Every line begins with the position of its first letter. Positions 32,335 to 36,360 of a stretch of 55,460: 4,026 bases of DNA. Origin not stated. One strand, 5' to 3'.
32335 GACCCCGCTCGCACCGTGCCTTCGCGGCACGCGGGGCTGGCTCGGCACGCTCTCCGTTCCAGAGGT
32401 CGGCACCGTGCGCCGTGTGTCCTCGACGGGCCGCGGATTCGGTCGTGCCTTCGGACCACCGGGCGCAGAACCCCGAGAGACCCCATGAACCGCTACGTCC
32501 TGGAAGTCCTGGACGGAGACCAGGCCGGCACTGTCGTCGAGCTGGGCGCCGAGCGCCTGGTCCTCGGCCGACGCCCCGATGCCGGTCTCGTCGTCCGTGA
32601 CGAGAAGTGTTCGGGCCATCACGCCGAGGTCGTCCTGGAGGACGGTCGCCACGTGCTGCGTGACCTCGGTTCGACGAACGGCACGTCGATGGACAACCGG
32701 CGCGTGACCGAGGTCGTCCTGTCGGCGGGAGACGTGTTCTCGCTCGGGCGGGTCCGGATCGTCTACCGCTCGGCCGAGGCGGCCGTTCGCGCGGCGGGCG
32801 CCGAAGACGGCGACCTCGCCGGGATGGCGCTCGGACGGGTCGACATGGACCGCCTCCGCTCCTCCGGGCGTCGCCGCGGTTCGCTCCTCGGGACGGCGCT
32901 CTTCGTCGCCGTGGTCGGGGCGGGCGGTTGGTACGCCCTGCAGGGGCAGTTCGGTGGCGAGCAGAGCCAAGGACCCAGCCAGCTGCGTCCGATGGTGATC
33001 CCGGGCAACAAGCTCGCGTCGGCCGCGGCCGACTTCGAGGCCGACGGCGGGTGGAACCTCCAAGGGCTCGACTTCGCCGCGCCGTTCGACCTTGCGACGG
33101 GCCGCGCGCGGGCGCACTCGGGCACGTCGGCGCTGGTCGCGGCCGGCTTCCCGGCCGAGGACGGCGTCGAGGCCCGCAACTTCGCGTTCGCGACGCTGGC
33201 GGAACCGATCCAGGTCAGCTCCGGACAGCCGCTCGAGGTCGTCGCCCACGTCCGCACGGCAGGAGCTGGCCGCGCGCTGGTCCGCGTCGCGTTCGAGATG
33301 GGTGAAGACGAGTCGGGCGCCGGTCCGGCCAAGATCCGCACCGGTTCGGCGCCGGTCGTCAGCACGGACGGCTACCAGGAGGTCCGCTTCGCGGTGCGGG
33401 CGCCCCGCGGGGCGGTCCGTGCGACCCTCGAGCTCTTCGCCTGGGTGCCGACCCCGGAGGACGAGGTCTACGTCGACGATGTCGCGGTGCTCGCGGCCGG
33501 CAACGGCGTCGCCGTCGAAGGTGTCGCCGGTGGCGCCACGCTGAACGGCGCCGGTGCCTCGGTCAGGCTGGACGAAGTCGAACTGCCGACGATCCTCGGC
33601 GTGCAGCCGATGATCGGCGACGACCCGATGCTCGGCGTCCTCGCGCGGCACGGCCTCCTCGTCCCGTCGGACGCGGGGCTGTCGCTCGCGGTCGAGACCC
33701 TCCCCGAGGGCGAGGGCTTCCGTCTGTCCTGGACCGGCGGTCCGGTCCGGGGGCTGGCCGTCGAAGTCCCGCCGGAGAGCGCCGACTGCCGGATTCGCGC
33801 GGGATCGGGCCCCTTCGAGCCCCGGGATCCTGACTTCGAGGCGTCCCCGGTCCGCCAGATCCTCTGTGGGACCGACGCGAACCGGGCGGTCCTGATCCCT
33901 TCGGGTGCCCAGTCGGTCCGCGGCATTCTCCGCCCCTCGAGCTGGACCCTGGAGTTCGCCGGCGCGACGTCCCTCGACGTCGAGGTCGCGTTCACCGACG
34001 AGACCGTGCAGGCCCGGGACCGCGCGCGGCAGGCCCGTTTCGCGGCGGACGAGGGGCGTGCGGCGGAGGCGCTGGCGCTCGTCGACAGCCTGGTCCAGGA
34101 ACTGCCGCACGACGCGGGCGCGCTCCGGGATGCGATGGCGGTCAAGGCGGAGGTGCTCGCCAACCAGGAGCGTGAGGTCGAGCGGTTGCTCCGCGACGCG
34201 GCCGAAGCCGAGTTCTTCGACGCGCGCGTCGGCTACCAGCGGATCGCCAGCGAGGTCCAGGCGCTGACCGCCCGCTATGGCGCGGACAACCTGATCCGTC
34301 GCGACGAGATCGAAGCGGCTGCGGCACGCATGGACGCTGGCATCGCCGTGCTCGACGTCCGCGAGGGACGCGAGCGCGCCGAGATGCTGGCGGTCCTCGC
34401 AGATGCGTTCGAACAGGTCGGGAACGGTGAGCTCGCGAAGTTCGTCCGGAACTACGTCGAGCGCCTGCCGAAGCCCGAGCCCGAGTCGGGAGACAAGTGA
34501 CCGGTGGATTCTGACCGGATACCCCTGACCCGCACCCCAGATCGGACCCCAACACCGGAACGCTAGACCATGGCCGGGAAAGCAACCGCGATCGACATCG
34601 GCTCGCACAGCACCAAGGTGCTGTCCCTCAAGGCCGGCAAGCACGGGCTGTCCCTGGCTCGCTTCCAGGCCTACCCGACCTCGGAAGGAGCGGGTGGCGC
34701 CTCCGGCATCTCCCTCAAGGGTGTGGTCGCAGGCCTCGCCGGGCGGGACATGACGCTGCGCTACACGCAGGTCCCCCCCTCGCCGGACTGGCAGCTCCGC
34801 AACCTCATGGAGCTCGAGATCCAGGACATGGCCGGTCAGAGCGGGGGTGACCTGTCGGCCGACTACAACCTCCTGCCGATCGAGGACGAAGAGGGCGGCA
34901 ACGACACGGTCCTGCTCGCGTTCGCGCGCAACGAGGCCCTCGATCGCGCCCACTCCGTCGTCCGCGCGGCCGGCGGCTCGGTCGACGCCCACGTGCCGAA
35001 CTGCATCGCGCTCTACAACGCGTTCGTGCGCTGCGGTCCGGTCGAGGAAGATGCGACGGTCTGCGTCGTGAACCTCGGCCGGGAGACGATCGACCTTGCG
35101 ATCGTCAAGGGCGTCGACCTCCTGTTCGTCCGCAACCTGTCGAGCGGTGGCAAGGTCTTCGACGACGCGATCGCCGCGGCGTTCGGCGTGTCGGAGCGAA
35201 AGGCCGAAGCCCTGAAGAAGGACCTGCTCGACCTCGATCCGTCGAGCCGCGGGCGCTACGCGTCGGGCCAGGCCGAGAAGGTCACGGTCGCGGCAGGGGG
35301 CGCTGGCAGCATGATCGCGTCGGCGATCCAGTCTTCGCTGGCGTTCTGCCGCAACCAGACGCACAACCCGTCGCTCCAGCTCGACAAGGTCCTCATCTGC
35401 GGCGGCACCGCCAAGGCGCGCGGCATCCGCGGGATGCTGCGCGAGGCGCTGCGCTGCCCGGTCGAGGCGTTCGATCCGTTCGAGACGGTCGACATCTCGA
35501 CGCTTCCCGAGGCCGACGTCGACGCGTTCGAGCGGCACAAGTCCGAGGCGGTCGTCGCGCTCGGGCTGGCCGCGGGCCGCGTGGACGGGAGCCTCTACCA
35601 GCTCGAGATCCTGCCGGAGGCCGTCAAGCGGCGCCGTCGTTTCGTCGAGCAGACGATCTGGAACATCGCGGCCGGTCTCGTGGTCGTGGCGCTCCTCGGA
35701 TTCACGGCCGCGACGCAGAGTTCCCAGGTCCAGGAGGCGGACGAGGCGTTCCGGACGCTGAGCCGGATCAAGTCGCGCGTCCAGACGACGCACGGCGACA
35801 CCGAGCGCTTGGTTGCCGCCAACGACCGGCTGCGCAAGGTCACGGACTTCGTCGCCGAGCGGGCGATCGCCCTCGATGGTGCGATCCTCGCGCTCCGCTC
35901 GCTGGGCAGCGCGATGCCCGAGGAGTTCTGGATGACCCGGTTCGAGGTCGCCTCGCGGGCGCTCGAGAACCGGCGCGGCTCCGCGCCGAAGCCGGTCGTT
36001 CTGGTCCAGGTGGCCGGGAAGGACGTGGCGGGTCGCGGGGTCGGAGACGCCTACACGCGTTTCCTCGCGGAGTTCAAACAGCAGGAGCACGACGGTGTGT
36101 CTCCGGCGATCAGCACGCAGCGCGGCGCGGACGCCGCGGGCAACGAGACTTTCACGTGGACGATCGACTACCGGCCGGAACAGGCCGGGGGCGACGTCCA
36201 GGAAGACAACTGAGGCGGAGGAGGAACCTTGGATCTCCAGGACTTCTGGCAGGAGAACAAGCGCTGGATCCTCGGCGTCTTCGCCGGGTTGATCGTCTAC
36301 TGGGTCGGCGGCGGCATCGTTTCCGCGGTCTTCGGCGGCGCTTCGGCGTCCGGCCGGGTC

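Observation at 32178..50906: Eleven-gene, translationally coupled FHA + GspL/M-like + TPR + five-pseudopilin block that lacks the motor, platform, secretin and peptidase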

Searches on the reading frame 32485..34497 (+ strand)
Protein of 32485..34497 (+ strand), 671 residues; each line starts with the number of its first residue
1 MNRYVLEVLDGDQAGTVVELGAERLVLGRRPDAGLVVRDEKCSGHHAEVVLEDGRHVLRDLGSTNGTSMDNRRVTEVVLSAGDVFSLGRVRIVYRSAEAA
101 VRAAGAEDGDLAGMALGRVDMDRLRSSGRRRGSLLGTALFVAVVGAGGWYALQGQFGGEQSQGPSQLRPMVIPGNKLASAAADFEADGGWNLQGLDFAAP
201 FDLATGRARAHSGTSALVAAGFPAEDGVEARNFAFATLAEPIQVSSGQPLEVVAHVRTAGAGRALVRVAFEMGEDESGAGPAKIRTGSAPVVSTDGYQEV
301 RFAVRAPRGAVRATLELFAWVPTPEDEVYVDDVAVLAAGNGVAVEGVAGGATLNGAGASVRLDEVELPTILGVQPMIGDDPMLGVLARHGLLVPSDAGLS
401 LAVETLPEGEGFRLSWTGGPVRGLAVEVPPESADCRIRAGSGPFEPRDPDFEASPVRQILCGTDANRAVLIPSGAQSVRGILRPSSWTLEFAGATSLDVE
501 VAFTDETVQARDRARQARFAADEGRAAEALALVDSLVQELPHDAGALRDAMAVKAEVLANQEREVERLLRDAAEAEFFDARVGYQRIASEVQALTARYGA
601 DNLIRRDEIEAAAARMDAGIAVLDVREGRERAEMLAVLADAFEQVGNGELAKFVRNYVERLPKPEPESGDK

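Call 4: search_protein_families(library=pfam, max_evalue=0.01, proteins=[window:32485-34497:+])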
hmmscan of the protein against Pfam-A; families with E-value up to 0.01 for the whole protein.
window:32485-34497:+ (671 aa): 2 families
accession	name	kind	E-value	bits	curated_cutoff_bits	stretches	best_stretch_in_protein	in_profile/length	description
PF00498.31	FHA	-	1.8e-15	57.6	20.7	1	26-88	2-67/67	FHA domain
PF16697.10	Yop-YscD_cpl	-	2e-15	57.2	33.2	1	7-92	1-88/94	Inner membrane component of T3SS, cytoplasmic domain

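Call 18: search_protein_families(library=ncbifam, max_evalue=0.01, proteins=[window:32485-34497:+])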
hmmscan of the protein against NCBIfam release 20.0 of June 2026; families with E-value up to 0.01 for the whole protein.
window:32485-34497:+ (671 aa): 5 families
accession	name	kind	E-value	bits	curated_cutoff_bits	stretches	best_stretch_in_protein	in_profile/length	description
NF049868.1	FhaB_Rv0019c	equivalog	2.7e-19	69.8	125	1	6-89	69-153/158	FHA domain-containing protein FhaB/FipA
NF041660.2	oxygluDhInhib_OdhI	equivalog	8.6e-11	41.8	200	1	7-94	40-127/130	oxoglutarate dehydrogenase inhibitor Odhl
TIGR03354.1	VI_FHA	hypoth_equivalog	9e-09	35.6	120.25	1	18-96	19-103/420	type VI secretion system-associated FHA domain protein TagH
NF033760.1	gliding_GltG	equivalog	1.1e-07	30.8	650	1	6-103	7-107/650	adventurous gliding motility protein GltG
NF052573.1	HisKinEspAMyxo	equivalog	8.5e-07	27.4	1400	1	15-97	38-121/755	serine histidine kinase EspA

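Call 60: search_solved_structures(query=A9, max_evalue=1, show_alignments=0)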
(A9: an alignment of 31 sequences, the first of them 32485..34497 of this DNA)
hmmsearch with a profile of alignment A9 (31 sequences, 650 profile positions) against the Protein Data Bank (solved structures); distinct sequences matched with E-value up to 1: 70 (the best 60 are shown).
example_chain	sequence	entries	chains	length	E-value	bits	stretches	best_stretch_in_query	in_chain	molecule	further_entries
6i2q_B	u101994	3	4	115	1.9e-15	59.6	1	8-96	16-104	Glycogen accumulation regulator GarA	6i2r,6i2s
8p5r_G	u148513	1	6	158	4.7e-15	58.4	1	8-96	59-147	Glycogen accumulation regulator GarA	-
3po8_A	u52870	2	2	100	9e-15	57.4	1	12-92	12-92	Putative uncharacterized protein TB39.8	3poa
2lc1_A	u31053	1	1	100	9.7e-15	57.3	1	12-92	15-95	Putative uncharacterized protein TB39.8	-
6cah_A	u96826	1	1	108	2.9e-14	55.8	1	19-99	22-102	ABC transporter ATP-binding/permease protein Rv1747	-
3oun_A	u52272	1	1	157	4.6e-14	55.1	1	12-92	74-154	Putative uncharacterized protein TB39.8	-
2kkl_A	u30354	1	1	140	7.6e-14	54.4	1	8-98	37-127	Uncharacterized protein Mb1858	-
2kfu_A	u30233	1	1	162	1.3e-13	53.7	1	8-96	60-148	Rv1827 pThr 22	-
6i2p_D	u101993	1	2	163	1.3e-13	53.6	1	8-96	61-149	Glycogen accumulation regulator GarA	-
7rj3_A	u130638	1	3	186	1.8e-13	53.2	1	8-96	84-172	Glycogen accumulation regulator GarA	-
3gqs_A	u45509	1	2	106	3.2e-12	49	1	3-96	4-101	Adenylate cyclase-like protein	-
1uht_A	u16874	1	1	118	1.2e-11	47.1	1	8-89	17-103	expressed protein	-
2fez_A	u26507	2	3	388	3.7e-11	45.5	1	14-94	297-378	Probable regulatory protein embR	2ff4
2kb3_A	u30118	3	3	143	1.5e-10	43.5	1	8-96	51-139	Oxoglutarate dehydrogenase inhibitor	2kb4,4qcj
8p5x_G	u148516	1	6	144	1.5e-10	43.5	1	8-96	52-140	Oxoglutarate dehydrogenase inhibitor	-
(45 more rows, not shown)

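Call 61: search_protein_families(library=pfam, alignment_id=A9, max_evalue=1)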
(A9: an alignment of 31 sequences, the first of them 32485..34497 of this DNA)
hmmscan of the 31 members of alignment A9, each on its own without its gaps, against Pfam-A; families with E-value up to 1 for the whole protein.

A. member 1, window:32485-34497:+ (671 aa): 2 families
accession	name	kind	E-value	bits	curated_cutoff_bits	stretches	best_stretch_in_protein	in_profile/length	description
PF00498.31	FHA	-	1.8e-15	57.6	20.7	1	26-88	2-67/67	FHA domain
PF16697.10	Yop-YscD_cpl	-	2e-15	57.2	33.2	1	7-92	1-88/94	Inner membrane component of T3SS, cytoplasmic domain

B. families by the number of members that match (of 31 scanned): 30 families (the first 25 are shown)
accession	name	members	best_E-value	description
PF00498.31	FHA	31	1e-19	FHA domain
PF16697.10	Yop-YscD_cpl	31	1e-19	Inner membrane component of T3SS, cytoplasmic domain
PF13428.12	TPR_14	7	0.022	Tetratricopeptide repeat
PF18221.6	MU2_FHA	6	0.0024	Mutator 2 Fork head associated domain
PF14559.12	TPR_19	3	0.022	Tetratricopeptide repeat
PF11896.14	GlgE_dom_N_S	2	0.00039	Alpha-1,4-glucan:maltose-1-phosphate maltosyltransferase, domain N/S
PF09480.15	PrgH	2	0.016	Type III secretion system protein PrgH-EprH (PrgH)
PF13174.12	TPR_6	2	0.037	Tetratricopeptide repeat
PF24575.1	TPR_Slam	1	0.0035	Surface lipoprotein assembly modifier, N-terminal TPR repeats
PF17093.10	PBP_N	1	0.031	Penicillin-binding protein N-terminus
PF05960.17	DUF885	1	0.04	Bacterial protein of unknown function (DUF885)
PF05227.19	CHASE3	1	0.045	CHASE3 domain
PF13176.12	TPR_7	1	0.073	Tetratricopeptide repeat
PF07361.16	Cytochrom_B562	1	0.074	Cytochrome b562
PF21570.3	ArgZ-like_C_2nd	1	0.09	Arginine dihydrolase ArgZ-like, C-terminal, Rossmann fold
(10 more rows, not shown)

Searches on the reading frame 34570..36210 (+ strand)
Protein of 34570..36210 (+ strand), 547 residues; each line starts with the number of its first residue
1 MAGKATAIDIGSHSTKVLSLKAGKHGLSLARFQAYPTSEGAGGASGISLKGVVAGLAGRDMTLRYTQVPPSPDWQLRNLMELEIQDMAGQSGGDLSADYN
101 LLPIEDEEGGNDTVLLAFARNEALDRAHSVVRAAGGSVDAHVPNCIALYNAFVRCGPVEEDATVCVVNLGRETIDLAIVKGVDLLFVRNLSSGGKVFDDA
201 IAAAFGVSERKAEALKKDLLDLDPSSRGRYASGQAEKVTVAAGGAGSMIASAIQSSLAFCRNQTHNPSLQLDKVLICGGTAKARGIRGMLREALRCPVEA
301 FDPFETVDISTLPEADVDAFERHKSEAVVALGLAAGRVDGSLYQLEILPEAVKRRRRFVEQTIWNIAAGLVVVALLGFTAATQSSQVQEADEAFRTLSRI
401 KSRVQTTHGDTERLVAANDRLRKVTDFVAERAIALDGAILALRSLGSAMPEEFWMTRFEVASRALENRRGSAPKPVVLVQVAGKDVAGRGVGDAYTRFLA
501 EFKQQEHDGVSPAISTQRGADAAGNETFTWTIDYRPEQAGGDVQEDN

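Call 4: search_protein_families(library=pfam, max_evalue=0.01, proteins=[window:34570-36210:+])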
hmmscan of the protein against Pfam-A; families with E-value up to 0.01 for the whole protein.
window:34570-36210:+ (547 aa): 3 families
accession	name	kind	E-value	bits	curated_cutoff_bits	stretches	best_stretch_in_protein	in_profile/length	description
PF11104.14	PilM_2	-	3.6e-21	75.9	27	1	76-334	90-336/340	Type IV pilus assembly protein PilM;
PF14450.12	FtsA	-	2.4e-08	34.8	31.8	1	165-303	1-112/127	Cell division protein FtsA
PF06723.19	MreB_Mbl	-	0.0028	17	27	0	157-301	140-304/327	MreB/Mbl protein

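Call 7: find_encoding_contigs(protein=window:34570-36210:+, flank=10000, max_places=6)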
Protein window:34570-36210:+ (547 aa): no gene with exactly this product is on record in the collection.

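Call 18: search_protein_families(library=ncbifam, max_evalue=0.01, proteins=[window:34570-36210:+])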
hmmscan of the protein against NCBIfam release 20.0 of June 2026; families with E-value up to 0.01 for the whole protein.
window:34570-36210:+ (547 aa): 7 families
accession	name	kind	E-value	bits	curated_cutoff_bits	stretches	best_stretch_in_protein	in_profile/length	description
NF045709.1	Amuc_1101_fam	equivalog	1.5e-34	119.9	650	1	52-463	72-476/608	Amuc_1101 family PilM-like pilus complex protein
TIGR01175.1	pilM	subfamily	3.3e-22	79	133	1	45-334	64-344/348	type IV pilus assembly protein PilM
TIGR01174.1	ftsA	equivalog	2.1e-07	30.4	175.85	1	130-300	166-344/371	cell division protein FtsA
NF007009.0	PRK09472.1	equivalog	2.6e-06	26.8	409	1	156-216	198-258/420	cell division protein FtsA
NF011660.0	PRK15080.1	equivalog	0.0014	17.9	182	0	165-218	144-197/277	ethanolamine utilization protein EutJ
NF010540.1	PRK13929.1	exception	0.0027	16.8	515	0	248-311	257-320/334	rod-share determining protein MreBH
TIGR02529.1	EutJ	subfamily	0.0083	15.6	152.1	0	165-218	111-164/239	ethanolamine utilization protein EutJ family protein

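Call 51: find_homologous_proteins(query=A8, max_evalue=0.00001)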
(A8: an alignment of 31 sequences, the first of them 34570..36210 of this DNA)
Query A8 (31 sequences) (547 aa, profile of the alignment): 304 proteins with E <= 0.00001 among 8000 candidates; the best 120 are listed.
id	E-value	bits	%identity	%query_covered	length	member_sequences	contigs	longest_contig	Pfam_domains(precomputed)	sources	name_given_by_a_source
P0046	7.8e-257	871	54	98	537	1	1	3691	PF14450.13,PF11104.15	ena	-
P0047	7.0e-256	868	53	98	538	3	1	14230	PF14450.13,PF11104.15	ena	-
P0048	4.0e-255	866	57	92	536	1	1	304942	PF14450.13,PF11104.15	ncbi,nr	ncbi:MAG: pilus assembly protein PilM [Planctomycetes bacterium]|nr:pilus assembly protein PilM [Pla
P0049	4.9e-255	865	57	92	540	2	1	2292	PF14450.13,PF11104.15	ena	-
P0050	5.7e-255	865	54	92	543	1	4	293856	PF14450.13,PF11104.15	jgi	jgi:type IV pilus assembly protein PilM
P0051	9.5e-255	864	69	98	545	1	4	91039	PF11104.15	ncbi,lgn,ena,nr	ncbi:MAG: pilus assembly protein PilM [Planctomycetes bacterium]|nr:pilus assembly protein PilM [Pla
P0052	1.6e-254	864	55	92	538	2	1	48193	PF14450.13,PF11104.15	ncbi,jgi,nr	ncbi:MAG: pilus assembly protein PilM [Planctomycetes bacterium]|nr:pilus assembly protein PilM [Pla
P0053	2.1e-254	863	52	95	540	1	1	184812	PF14450.13,PF11104.15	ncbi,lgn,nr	ncbi:MAG: pilus assembly protein PilM [bacterium]|nr:pilus assembly protein PilM [bacterium]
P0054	2.2e-254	863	54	98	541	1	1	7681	PF14450.13,PF11104.15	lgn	-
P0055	2.2e-254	863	56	92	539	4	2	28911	PF14450.13,PF11104.15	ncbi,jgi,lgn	jgi:type IV pilus assembly protein PilM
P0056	3.3e-254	863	56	92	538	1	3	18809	PF11104.15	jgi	jgi:type IV pilus assembly protein PilM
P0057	4.3e-254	862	53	98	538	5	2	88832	PF11104.15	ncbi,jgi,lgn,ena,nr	ncbi:MAG: pilus assembly protein PilM [Planctomycetes bacterium]|jgi:type IV pilus assembly protein 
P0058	4.6e-254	862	65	99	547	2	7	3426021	PF06723.20,PF14450.13,PF11104.15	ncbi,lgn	ncbi:MAG: pilus assembly protein PilM [Planctomycetota bacterium]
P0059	5.3e-254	862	55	92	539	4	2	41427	PF14450.13,PF11104.15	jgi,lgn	jgi:type IV pilus assembly protein PilM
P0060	8.4e-254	861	56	92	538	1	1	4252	PF14450.13,PF11104.15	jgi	jgi:type IV pilus assembly protein PilM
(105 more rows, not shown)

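Call 56: search_protein_families(library=pfam, alignment_id=A8, max_evalue=1)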
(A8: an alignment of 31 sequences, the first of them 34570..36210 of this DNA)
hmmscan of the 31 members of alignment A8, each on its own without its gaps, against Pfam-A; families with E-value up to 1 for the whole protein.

A. member 1, window:34570-36210:+ (547 aa): 3 families
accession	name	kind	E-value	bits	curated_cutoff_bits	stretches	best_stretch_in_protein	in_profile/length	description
PF11104.14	PilM_2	-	3.6e-21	75.9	27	1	76-334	90-336/340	Type IV pilus assembly protein PilM;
PF14450.12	FtsA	-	2.4e-08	34.8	31.8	1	165-303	1-112/127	Cell division protein FtsA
PF06723.19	MreB_Mbl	-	0.0028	17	27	1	157-301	140-304/327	MreB/Mbl protein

B. families by the number of members that match (of 31 scanned): 26 families (the first 25 are shown)
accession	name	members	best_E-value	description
PF11104.14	PilM_2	31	1.4e-22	Type IV pilus assembly protein PilM;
PF14450.12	FtsA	30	2.8e-10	Cell division protein FtsA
PF06723.19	MreB_Mbl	29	2.5e-06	MreB/Mbl protein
PF02782.22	FGGY_C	5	0.011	FGGY family of carbohydrate kinases, C-terminal domain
PF04290.18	DctQ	4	0.003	Tripartite ATP-independent periplasmic transporters, DctQ component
PF24417.1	DUF7549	2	0.011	Family of unknown function (DUF7549)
PF21522.3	MreB-like_C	2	0.097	Archaeal actin homologue MreB-like, C-terminal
PF23921.1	DUF7260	1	0.025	Domain of unknown function (DUF7260)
PF14341.11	PilX_N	1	0.031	PilX N-terminal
PF01310.23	Adeno_PVIII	1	0.045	Adenovirus hexon associated protein, protein VIII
PF23666.2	Rcc01698_C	1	0.046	Rcc01698-like, C-terminal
PF14304.11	CSTF_C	1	0.047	Transcription termination and cleavage factor C-terminal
PF05137.18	PilN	1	0.07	Fimbrial assembly protein (PilN)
PF14316.11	DUF4381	1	0.074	Domain of unknown function (DUF4381)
PF08895.16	DUF1840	1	0.09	Domain of unknown function (DUF1840)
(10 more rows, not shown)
